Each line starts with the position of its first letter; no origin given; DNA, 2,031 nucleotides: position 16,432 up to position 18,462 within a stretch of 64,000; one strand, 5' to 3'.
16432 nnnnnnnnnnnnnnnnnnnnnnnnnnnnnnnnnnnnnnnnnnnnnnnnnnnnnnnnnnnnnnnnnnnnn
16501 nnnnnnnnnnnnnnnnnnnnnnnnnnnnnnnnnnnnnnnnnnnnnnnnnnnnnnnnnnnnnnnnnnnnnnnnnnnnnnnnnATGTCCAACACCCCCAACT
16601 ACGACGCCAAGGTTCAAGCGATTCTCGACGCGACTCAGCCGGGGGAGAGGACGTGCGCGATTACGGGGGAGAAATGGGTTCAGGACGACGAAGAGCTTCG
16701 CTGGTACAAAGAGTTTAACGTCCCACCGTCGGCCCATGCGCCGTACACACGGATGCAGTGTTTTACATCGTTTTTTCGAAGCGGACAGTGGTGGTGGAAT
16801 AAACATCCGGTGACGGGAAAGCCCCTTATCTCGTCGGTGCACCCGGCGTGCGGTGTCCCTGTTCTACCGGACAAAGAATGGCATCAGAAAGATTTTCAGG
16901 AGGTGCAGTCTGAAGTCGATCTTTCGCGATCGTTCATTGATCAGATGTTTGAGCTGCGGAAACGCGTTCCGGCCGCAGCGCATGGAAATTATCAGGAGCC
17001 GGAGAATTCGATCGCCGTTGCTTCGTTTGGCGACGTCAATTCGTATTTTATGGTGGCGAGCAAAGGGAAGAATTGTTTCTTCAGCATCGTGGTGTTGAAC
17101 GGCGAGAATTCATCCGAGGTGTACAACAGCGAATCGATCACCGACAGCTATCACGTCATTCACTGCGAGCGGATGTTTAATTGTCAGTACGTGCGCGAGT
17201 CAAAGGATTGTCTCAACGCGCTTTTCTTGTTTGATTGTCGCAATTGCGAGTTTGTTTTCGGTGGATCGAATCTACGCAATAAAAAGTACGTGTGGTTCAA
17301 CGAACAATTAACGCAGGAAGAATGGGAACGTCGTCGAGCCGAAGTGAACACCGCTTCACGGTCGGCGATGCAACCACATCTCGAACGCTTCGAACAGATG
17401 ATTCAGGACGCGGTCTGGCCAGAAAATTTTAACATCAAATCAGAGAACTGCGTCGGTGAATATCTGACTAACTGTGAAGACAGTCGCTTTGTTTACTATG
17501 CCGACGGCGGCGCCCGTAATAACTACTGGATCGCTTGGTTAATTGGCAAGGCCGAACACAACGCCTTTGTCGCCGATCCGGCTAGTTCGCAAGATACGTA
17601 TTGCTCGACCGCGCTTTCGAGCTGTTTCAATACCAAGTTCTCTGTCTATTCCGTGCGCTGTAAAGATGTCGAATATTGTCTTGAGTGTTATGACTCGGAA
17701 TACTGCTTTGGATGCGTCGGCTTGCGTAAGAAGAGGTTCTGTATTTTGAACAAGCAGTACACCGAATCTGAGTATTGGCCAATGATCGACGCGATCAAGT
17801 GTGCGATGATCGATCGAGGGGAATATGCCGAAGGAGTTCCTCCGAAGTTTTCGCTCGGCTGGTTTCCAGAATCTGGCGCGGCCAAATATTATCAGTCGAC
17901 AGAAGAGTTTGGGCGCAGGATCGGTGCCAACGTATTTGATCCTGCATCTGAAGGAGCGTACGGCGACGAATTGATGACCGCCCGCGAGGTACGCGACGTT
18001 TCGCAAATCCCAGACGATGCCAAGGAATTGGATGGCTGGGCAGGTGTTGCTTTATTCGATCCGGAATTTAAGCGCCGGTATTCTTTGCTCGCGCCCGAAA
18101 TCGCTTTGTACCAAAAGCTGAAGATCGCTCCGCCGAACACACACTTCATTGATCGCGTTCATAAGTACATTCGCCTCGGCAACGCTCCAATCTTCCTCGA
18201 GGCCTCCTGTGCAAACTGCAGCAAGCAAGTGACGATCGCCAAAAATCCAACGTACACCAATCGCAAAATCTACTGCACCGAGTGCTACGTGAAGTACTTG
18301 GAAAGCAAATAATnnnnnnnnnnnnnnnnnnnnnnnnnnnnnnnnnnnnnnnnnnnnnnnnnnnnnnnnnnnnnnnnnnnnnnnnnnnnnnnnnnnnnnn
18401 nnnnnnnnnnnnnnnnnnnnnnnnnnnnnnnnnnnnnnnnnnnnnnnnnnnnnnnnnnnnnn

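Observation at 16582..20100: Array members share near-identical 5' nucleotide sequence despite divergent bodies - possible recombination or gene-conversion substrate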

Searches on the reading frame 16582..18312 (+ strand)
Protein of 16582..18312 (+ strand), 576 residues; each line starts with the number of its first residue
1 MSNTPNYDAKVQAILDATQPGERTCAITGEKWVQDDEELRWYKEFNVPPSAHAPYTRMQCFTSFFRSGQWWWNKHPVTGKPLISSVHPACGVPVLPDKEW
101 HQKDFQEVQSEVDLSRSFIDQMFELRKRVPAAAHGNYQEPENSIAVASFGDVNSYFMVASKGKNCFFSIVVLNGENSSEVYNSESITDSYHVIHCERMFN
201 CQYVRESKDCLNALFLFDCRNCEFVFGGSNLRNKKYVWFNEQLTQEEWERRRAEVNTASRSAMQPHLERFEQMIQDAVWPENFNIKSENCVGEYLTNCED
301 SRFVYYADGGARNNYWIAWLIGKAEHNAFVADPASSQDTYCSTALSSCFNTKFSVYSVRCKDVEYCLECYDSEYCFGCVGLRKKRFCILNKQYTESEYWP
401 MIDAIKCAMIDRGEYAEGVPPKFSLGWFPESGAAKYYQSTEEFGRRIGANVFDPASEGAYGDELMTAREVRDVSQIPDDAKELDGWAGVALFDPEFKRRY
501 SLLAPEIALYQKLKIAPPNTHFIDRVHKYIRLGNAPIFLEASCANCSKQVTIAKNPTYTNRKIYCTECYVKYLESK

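Call 6: search_protein_families(library=pfam, proteins=[window:16582-18312:+], max_evalue=0.1)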
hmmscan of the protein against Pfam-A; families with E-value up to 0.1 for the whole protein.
window:16582-18312:+ (576 aa): 1 family
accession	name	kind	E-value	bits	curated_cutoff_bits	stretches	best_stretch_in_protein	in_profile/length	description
PF23477.1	zf_Tbcl_2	-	0.00062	19.8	27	1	540-571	5-35/37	Probable treble clef zinc finger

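Call 7: search_protein_families(library=ncbifam, proteins=[window:16582-18312:+], max_evalue=0.1)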
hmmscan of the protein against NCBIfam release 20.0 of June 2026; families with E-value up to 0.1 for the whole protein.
window:16582-18312:+ (576 aa): 1 family
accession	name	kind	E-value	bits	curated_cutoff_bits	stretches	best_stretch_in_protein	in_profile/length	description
TIGR04272.1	cxxc_cxxc_Mbark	domain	0.00054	19.6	36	1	540-571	5-35/37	CxxC-x17-CxxC domain-containing protein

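Call 25: find_related_loci(query=A1, collection=genome_contigs, flank=10000)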
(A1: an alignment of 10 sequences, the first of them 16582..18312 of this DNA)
Query A1 (576 aa) in genome_contigs; peptide patterns used: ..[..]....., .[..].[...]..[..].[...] (x = any residue, [..] = any of these).
567 stretches matched a pattern; 512 encode a relative of the query (tblastn E <= 1e-3); the best 80 are kept; 69 distinct loci.
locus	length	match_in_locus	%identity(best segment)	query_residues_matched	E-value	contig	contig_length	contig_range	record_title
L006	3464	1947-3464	71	1-506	0e+0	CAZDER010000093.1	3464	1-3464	MAG TPA_asm: uncultured Gammaproteobacteria bacterium isolate binchicken_co248_212 genome assembly, contig: NODE_57559_l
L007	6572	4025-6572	54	1-574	0e+0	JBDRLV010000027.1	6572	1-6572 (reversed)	MAG: Patescibacteria group bacterium isolate MEGAHIT-group-1.799 k141_13451712, whole genome shotgun sequence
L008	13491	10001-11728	51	1-576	0e+0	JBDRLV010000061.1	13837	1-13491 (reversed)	MAG: Patescibacteria group bacterium isolate MEGAHIT-group-1.799 k141_536839, whole genome shotgun sequence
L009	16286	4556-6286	50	1-574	0e+0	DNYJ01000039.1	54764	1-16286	MAG TPA_asm: Candidatus Uhrbacteria bacterium isolate UBA10169 contig_2404, whole genome shotgun sequence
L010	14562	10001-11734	49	1-574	0e+0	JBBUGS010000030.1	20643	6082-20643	MAG: Patescibacteria group bacterium isolate H41-bin179_1 H41_bin179_1_000000000030, whole genome shotgun sequence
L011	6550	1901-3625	46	1-576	0e+0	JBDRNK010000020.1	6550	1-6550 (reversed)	MAG: Candidatus Uhrbacteria bacterium isolate MEGAHIT-group-1.884 k141_97590, whole genome shotgun sequence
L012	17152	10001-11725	48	1-575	3e-179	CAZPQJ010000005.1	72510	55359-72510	MAG TPA_asm: uncultured Gammaproteobacteria bacterium isolate SRP342105_co1_419 genome assembly, contig: NODE_442_length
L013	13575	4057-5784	47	1-574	3e-179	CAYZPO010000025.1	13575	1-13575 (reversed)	MAG TPA_asm: uncultured Gammaproteobacteria bacterium isolate SRP167671_co1_156 genome assembly, contig: NODE_5321_lengt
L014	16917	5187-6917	47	1-576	3e-178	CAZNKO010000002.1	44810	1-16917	MAG TPA_asm: uncultured Gammaproteobacteria bacterium isolate binchicken_co232_111 genome assembly, contig: NODE_1307_le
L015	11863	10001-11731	45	1-574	3e-178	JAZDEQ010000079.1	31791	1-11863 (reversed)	MAG: Candidatus Uhrbacteria bacterium isolate MEGAHIT-group-0.159 k141_20168093, whole genome shotgun sequence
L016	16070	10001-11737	47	1-576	7e-178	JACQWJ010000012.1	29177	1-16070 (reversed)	MAG: Candidatus Uhrbacteria bacterium isolate NC_groundwater_1486_Ag_S-0.65um_58_36 S_p65_S5_coassembly_k141_1523166, wh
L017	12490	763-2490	46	1-574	7e-176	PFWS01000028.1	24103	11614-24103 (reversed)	MAG: Candidatus Uhrbacteria bacterium CG_4_9_14_3_um_filter_36_7 CG_4_9_14_3_um_filter_150_scaffold_2009_c, whole genome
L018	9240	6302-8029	46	1-574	1e-175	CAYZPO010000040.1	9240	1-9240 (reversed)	MAG TPA_asm: uncultured Gammaproteobacteria bacterium isolate SRP167671_co1_156 genome assembly, contig: NODE_8881_lengt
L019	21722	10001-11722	46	1-574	1e-175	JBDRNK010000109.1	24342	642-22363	MAG: Candidatus Uhrbacteria bacterium isolate MEGAHIT-group-1.884 k141_13171352, whole genome shotgun sequence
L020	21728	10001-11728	47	1-574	2e-175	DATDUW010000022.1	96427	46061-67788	MAG TPA_asm: Patescibacteria group bacterium isolate SMAG_U8068 k141_105408, whole genome shotgun sequence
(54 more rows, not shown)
